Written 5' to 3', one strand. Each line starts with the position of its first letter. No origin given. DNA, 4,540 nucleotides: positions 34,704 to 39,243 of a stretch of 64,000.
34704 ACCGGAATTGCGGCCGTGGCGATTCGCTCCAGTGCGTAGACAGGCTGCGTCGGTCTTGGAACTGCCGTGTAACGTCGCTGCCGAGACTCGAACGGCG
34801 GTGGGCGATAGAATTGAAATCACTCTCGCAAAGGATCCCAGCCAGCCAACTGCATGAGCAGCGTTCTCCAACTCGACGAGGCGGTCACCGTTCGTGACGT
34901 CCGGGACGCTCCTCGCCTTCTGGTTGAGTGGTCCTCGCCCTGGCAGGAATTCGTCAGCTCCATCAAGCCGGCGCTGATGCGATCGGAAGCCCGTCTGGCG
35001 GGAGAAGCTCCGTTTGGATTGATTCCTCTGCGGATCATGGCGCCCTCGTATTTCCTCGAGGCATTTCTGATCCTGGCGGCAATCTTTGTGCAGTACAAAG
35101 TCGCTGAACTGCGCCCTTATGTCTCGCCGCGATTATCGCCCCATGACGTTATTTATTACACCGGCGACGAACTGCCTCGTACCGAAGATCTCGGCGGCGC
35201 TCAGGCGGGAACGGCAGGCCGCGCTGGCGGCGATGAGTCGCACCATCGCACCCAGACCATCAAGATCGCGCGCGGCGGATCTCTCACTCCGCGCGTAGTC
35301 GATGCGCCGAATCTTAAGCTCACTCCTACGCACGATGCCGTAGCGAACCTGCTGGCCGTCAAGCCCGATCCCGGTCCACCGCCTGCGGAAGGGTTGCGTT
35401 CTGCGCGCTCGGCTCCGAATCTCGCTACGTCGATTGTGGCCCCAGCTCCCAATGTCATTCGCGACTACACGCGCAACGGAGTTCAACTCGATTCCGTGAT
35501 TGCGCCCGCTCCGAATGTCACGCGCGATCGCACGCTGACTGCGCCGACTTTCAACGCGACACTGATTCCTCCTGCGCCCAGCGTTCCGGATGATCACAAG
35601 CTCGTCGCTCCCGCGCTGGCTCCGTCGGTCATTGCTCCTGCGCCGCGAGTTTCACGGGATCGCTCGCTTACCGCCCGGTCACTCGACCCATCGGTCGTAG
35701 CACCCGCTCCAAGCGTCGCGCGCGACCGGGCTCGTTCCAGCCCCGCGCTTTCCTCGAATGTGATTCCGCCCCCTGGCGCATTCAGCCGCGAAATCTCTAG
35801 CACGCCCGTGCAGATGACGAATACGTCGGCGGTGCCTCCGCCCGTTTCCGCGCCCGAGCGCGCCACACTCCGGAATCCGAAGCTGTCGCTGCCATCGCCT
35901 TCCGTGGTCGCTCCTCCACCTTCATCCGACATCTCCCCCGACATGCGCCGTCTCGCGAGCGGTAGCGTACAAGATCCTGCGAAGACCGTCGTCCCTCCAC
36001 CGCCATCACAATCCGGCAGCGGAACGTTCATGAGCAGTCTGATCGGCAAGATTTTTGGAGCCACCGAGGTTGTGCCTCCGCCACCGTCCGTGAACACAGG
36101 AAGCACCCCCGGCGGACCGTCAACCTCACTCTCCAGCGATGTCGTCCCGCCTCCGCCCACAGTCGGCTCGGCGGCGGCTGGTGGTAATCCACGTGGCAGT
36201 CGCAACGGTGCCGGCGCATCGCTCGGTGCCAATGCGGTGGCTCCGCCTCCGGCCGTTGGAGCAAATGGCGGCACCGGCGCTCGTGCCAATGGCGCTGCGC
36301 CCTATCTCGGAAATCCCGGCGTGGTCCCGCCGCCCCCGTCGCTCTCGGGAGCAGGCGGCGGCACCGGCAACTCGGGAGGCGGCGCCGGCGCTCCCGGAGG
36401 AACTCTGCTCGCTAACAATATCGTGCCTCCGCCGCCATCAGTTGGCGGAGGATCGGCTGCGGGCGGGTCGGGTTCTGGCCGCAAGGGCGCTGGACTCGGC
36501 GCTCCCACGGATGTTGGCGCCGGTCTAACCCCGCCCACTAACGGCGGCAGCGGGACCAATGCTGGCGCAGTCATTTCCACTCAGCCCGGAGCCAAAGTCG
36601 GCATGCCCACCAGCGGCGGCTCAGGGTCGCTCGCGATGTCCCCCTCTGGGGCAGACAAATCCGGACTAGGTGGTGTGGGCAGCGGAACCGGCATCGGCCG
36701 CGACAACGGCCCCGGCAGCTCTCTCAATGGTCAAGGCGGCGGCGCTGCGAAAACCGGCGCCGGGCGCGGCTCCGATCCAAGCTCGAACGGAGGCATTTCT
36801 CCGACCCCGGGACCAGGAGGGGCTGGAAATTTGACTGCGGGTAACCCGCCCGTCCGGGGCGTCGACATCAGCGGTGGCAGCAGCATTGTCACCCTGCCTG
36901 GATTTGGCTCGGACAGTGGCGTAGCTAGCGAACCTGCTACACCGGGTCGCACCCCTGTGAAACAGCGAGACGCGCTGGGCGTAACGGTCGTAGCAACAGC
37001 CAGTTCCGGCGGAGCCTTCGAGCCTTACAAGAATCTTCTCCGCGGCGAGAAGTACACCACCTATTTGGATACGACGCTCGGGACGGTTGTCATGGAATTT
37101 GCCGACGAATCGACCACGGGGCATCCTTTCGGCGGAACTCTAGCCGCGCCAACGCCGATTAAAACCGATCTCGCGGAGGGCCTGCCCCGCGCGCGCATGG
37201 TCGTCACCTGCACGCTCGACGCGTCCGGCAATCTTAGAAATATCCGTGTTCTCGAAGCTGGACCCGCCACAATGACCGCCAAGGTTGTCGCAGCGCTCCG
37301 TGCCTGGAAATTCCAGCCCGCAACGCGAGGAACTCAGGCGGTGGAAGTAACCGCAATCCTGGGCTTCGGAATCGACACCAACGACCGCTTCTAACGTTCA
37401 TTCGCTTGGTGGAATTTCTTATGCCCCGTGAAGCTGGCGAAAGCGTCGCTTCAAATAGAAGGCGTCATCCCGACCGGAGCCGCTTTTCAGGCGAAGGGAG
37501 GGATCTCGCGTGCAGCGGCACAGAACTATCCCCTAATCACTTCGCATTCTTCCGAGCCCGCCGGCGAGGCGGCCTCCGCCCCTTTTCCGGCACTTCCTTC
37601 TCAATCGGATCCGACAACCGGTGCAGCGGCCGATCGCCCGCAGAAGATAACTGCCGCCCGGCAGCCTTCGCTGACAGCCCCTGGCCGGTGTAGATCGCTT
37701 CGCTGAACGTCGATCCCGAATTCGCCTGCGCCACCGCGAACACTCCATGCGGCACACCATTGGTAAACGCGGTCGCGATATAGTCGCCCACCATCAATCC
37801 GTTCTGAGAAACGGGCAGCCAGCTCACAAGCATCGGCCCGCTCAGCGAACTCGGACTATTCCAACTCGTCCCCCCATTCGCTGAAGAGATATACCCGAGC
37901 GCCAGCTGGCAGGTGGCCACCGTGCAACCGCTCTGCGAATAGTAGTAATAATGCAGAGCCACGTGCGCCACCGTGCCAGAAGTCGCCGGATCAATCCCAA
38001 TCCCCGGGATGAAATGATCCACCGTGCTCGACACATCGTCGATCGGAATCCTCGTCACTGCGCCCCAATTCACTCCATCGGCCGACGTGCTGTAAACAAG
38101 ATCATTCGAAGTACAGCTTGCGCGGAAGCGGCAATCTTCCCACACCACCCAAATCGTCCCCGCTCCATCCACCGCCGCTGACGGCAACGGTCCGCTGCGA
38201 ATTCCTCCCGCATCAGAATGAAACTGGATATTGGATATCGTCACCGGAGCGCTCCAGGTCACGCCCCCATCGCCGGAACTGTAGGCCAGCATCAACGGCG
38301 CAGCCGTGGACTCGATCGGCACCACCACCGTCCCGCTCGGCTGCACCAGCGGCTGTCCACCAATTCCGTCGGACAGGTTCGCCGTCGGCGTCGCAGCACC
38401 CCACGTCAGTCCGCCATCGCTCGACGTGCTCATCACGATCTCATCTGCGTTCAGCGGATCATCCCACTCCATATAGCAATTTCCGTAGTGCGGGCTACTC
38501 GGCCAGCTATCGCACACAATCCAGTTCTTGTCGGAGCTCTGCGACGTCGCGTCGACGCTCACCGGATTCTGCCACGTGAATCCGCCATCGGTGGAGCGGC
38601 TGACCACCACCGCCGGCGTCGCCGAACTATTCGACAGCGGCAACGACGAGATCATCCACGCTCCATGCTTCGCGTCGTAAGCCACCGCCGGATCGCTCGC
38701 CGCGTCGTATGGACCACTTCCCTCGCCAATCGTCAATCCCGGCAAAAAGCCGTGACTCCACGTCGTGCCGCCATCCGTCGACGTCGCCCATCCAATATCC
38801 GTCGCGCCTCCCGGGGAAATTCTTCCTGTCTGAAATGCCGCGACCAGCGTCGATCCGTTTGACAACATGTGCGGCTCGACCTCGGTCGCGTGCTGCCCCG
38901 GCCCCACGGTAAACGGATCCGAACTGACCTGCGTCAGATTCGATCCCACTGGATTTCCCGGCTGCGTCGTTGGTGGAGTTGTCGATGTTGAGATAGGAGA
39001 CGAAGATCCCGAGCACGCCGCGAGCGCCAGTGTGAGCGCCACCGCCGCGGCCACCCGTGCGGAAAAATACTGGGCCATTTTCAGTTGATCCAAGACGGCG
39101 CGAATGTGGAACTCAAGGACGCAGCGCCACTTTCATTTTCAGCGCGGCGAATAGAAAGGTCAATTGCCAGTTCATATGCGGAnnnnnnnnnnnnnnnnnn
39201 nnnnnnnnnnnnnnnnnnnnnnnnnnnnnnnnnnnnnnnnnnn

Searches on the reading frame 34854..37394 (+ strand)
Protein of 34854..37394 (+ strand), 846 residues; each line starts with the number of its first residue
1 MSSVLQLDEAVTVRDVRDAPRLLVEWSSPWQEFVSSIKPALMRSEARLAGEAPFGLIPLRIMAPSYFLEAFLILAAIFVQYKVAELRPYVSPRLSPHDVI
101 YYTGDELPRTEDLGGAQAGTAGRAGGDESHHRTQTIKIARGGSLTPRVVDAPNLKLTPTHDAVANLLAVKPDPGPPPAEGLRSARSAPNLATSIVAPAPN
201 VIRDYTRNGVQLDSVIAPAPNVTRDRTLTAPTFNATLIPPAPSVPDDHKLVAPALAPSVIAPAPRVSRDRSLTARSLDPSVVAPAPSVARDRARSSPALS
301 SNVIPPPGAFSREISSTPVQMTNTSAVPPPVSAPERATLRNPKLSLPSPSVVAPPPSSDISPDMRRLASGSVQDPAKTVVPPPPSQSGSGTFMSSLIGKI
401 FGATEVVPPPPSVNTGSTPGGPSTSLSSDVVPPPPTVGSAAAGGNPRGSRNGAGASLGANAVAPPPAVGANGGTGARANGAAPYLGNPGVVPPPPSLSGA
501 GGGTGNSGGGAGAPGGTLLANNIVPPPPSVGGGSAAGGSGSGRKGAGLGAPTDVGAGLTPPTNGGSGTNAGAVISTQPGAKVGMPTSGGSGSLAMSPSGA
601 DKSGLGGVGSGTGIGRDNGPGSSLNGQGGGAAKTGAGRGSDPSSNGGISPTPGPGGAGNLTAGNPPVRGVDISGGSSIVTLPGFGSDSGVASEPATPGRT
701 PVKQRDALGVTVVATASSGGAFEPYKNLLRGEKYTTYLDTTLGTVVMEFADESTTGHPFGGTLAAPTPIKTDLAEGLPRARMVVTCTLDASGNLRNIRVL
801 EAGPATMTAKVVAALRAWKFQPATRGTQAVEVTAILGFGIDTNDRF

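Call 5: search_protein_families(library=pfam, proteins=[window:34854-37394:+], max_evalue=0.001)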
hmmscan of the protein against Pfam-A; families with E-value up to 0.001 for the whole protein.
window:34854-37394:+ (846 aa): 1 family
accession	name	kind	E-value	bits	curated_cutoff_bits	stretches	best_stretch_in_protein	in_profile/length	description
PF03544.19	TonB_C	-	4.9e-06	27.3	24.6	1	781-834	17-71/79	Gram-negative bacterial TonB protein C-terminal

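Call 63: search_protein_families(library=ncbifam, proteins=[window:34854-37394:+], max_evalue=0.001)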
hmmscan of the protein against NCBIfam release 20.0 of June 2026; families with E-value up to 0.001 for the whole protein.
window:34854-37394:+ (846 aa): 1 family
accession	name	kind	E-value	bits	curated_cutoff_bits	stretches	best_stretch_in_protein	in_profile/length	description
TIGR01352.1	tonB_Cterm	subfamily_domain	4.6e-07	30.1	27.1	1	781-833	15-68/76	TonB family protein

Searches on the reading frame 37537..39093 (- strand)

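Call 47: search_protein_families(library=pfam, proteins=[window:37537-39093:-], max_evalue=0.001)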
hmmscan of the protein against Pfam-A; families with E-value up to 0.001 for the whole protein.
window:37537-39093:- (518 aa): 1 family
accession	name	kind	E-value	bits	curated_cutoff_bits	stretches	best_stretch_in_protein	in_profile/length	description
PF13088.12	BNR_2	-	1.9e-12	47.6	31.4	2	96-288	76-256/277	BNR repeat-like domain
